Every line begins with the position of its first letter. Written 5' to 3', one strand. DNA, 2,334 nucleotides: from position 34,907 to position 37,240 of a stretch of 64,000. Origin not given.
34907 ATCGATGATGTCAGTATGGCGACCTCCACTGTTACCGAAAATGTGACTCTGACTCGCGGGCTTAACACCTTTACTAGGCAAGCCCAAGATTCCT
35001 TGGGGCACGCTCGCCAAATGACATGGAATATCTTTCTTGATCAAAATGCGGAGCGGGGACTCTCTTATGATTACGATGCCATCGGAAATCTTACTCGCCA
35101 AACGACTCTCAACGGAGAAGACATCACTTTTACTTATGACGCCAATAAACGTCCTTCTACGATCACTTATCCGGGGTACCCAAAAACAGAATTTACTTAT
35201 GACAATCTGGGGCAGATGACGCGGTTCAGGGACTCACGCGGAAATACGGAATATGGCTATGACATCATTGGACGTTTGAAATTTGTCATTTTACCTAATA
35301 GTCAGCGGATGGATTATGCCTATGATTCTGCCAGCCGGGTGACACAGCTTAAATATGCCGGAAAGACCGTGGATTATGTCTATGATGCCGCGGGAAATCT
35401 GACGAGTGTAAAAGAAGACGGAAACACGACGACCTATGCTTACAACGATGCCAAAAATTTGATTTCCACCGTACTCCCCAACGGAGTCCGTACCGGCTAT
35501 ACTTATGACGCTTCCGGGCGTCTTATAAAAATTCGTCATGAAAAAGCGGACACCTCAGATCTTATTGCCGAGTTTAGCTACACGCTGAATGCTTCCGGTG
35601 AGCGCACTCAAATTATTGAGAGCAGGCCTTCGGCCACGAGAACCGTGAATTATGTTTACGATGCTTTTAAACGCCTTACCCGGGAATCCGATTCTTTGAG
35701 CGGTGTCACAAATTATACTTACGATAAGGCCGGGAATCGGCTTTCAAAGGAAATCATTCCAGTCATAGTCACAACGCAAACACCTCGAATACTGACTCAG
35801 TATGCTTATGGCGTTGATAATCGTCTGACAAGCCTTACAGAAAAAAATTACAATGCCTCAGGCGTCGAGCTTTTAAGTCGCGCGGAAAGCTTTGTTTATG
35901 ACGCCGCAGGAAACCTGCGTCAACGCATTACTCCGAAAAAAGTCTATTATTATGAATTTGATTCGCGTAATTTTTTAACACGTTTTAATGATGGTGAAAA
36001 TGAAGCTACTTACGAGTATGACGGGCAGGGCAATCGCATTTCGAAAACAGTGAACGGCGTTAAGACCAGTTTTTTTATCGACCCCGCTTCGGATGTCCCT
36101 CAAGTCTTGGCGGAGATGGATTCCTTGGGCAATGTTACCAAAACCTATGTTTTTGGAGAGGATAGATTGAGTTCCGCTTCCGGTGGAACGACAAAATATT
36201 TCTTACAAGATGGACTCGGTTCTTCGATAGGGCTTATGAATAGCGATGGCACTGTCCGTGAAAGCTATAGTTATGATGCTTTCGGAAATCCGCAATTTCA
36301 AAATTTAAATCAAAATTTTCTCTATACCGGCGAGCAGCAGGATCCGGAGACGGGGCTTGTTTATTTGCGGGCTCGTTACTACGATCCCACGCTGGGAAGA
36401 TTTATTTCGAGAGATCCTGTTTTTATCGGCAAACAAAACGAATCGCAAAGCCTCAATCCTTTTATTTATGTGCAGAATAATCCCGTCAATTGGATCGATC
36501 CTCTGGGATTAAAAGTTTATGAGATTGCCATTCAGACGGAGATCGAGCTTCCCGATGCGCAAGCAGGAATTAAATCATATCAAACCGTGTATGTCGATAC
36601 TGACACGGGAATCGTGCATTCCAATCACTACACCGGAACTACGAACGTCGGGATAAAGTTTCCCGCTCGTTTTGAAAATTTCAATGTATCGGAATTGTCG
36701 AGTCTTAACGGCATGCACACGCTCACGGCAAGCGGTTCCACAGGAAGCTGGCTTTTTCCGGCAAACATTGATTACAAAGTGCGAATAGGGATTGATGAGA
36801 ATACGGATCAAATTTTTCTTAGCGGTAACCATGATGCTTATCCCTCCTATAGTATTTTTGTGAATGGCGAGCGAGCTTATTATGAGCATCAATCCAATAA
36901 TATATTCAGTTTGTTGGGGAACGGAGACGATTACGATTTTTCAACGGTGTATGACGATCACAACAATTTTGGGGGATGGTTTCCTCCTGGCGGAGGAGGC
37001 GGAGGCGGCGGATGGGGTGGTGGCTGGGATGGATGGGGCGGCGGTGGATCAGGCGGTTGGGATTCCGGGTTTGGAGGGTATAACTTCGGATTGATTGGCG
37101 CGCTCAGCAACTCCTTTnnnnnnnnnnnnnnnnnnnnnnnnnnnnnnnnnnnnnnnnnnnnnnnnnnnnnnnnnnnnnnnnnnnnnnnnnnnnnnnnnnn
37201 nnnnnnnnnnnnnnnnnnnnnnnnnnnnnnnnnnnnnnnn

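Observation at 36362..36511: The Rhs core-end autoproteolysis motif sits mid-protein, with about 180 kDa downstream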

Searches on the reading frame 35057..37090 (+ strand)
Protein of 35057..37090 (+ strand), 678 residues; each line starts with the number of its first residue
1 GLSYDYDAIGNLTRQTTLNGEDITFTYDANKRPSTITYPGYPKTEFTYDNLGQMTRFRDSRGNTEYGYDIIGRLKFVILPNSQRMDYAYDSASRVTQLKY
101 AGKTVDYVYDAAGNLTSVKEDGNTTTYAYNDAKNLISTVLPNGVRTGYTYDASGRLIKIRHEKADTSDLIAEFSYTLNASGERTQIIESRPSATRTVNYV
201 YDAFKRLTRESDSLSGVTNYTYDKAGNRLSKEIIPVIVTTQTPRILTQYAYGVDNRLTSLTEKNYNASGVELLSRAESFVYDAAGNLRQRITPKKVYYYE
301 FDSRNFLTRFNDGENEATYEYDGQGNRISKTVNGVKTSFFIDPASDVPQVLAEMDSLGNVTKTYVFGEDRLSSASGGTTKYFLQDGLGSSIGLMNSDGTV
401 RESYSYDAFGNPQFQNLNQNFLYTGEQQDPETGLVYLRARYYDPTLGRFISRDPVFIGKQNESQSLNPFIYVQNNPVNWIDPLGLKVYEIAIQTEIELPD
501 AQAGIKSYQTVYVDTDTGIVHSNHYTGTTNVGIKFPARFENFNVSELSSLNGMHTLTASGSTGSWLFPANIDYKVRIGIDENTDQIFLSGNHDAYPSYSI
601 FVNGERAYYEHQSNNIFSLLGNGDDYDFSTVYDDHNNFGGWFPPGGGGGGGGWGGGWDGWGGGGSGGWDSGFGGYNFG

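Call 7: search_solved_structures(query=window:35057-37090:+, max_evalue=0.001, show_alignments=3)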
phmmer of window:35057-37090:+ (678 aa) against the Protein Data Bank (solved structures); distinct sequences matched with E-value up to 0.001: 19.
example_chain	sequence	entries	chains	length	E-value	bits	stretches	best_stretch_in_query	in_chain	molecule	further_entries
8h8a_A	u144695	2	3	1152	3.4e-43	151.6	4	278-484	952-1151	Putative Rhs-family protein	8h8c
8h8b_A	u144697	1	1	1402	1.8e-42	149.2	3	2-489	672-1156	Putative Rhs-family protein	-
8qjc_A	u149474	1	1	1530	1.5e-32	116.5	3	278-491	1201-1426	T6SS-associated Rhs core and toxin domain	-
9pt5_A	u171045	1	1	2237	2.6e-32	115.6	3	299-537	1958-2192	Teneurin-like protein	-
9ifo_A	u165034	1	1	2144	2.9e-30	108.9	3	299-485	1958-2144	Teneurin-Like Protein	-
8qjb_A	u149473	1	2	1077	4.4e-30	108.3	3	278-485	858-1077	T6SS-associated Rhs core domain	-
8qjd_A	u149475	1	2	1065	5.2e-30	108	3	278-485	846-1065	Salmonella bongori Rhs core domain (residues 360-1420)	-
7q97_A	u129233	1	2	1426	3.6e-27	98.6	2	43-485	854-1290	Rhs family protein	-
8uy4_A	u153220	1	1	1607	1e-25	93.9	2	3-229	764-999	Tse15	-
8cp6_B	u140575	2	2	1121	1.2e-24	90.3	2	32-269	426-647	Toxin protein Tse5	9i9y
8uxt_A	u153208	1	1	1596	2.6e-24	89.2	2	3-229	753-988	Tse15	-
7pq5_L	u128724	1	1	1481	6.5e-24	87.9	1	54-160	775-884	Tre23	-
8qja_A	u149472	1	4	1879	1.2e-23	87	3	418-485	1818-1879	Putative type VI secretion system YD repeat-containing Rhs element Vgr protein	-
9on3_A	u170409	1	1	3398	9.6e-11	44.3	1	309-493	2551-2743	SGS4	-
6sup_A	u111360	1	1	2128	2.3e-09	39.8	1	6-496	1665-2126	TcdB2,TccC3,Cell division control protein 42 homolog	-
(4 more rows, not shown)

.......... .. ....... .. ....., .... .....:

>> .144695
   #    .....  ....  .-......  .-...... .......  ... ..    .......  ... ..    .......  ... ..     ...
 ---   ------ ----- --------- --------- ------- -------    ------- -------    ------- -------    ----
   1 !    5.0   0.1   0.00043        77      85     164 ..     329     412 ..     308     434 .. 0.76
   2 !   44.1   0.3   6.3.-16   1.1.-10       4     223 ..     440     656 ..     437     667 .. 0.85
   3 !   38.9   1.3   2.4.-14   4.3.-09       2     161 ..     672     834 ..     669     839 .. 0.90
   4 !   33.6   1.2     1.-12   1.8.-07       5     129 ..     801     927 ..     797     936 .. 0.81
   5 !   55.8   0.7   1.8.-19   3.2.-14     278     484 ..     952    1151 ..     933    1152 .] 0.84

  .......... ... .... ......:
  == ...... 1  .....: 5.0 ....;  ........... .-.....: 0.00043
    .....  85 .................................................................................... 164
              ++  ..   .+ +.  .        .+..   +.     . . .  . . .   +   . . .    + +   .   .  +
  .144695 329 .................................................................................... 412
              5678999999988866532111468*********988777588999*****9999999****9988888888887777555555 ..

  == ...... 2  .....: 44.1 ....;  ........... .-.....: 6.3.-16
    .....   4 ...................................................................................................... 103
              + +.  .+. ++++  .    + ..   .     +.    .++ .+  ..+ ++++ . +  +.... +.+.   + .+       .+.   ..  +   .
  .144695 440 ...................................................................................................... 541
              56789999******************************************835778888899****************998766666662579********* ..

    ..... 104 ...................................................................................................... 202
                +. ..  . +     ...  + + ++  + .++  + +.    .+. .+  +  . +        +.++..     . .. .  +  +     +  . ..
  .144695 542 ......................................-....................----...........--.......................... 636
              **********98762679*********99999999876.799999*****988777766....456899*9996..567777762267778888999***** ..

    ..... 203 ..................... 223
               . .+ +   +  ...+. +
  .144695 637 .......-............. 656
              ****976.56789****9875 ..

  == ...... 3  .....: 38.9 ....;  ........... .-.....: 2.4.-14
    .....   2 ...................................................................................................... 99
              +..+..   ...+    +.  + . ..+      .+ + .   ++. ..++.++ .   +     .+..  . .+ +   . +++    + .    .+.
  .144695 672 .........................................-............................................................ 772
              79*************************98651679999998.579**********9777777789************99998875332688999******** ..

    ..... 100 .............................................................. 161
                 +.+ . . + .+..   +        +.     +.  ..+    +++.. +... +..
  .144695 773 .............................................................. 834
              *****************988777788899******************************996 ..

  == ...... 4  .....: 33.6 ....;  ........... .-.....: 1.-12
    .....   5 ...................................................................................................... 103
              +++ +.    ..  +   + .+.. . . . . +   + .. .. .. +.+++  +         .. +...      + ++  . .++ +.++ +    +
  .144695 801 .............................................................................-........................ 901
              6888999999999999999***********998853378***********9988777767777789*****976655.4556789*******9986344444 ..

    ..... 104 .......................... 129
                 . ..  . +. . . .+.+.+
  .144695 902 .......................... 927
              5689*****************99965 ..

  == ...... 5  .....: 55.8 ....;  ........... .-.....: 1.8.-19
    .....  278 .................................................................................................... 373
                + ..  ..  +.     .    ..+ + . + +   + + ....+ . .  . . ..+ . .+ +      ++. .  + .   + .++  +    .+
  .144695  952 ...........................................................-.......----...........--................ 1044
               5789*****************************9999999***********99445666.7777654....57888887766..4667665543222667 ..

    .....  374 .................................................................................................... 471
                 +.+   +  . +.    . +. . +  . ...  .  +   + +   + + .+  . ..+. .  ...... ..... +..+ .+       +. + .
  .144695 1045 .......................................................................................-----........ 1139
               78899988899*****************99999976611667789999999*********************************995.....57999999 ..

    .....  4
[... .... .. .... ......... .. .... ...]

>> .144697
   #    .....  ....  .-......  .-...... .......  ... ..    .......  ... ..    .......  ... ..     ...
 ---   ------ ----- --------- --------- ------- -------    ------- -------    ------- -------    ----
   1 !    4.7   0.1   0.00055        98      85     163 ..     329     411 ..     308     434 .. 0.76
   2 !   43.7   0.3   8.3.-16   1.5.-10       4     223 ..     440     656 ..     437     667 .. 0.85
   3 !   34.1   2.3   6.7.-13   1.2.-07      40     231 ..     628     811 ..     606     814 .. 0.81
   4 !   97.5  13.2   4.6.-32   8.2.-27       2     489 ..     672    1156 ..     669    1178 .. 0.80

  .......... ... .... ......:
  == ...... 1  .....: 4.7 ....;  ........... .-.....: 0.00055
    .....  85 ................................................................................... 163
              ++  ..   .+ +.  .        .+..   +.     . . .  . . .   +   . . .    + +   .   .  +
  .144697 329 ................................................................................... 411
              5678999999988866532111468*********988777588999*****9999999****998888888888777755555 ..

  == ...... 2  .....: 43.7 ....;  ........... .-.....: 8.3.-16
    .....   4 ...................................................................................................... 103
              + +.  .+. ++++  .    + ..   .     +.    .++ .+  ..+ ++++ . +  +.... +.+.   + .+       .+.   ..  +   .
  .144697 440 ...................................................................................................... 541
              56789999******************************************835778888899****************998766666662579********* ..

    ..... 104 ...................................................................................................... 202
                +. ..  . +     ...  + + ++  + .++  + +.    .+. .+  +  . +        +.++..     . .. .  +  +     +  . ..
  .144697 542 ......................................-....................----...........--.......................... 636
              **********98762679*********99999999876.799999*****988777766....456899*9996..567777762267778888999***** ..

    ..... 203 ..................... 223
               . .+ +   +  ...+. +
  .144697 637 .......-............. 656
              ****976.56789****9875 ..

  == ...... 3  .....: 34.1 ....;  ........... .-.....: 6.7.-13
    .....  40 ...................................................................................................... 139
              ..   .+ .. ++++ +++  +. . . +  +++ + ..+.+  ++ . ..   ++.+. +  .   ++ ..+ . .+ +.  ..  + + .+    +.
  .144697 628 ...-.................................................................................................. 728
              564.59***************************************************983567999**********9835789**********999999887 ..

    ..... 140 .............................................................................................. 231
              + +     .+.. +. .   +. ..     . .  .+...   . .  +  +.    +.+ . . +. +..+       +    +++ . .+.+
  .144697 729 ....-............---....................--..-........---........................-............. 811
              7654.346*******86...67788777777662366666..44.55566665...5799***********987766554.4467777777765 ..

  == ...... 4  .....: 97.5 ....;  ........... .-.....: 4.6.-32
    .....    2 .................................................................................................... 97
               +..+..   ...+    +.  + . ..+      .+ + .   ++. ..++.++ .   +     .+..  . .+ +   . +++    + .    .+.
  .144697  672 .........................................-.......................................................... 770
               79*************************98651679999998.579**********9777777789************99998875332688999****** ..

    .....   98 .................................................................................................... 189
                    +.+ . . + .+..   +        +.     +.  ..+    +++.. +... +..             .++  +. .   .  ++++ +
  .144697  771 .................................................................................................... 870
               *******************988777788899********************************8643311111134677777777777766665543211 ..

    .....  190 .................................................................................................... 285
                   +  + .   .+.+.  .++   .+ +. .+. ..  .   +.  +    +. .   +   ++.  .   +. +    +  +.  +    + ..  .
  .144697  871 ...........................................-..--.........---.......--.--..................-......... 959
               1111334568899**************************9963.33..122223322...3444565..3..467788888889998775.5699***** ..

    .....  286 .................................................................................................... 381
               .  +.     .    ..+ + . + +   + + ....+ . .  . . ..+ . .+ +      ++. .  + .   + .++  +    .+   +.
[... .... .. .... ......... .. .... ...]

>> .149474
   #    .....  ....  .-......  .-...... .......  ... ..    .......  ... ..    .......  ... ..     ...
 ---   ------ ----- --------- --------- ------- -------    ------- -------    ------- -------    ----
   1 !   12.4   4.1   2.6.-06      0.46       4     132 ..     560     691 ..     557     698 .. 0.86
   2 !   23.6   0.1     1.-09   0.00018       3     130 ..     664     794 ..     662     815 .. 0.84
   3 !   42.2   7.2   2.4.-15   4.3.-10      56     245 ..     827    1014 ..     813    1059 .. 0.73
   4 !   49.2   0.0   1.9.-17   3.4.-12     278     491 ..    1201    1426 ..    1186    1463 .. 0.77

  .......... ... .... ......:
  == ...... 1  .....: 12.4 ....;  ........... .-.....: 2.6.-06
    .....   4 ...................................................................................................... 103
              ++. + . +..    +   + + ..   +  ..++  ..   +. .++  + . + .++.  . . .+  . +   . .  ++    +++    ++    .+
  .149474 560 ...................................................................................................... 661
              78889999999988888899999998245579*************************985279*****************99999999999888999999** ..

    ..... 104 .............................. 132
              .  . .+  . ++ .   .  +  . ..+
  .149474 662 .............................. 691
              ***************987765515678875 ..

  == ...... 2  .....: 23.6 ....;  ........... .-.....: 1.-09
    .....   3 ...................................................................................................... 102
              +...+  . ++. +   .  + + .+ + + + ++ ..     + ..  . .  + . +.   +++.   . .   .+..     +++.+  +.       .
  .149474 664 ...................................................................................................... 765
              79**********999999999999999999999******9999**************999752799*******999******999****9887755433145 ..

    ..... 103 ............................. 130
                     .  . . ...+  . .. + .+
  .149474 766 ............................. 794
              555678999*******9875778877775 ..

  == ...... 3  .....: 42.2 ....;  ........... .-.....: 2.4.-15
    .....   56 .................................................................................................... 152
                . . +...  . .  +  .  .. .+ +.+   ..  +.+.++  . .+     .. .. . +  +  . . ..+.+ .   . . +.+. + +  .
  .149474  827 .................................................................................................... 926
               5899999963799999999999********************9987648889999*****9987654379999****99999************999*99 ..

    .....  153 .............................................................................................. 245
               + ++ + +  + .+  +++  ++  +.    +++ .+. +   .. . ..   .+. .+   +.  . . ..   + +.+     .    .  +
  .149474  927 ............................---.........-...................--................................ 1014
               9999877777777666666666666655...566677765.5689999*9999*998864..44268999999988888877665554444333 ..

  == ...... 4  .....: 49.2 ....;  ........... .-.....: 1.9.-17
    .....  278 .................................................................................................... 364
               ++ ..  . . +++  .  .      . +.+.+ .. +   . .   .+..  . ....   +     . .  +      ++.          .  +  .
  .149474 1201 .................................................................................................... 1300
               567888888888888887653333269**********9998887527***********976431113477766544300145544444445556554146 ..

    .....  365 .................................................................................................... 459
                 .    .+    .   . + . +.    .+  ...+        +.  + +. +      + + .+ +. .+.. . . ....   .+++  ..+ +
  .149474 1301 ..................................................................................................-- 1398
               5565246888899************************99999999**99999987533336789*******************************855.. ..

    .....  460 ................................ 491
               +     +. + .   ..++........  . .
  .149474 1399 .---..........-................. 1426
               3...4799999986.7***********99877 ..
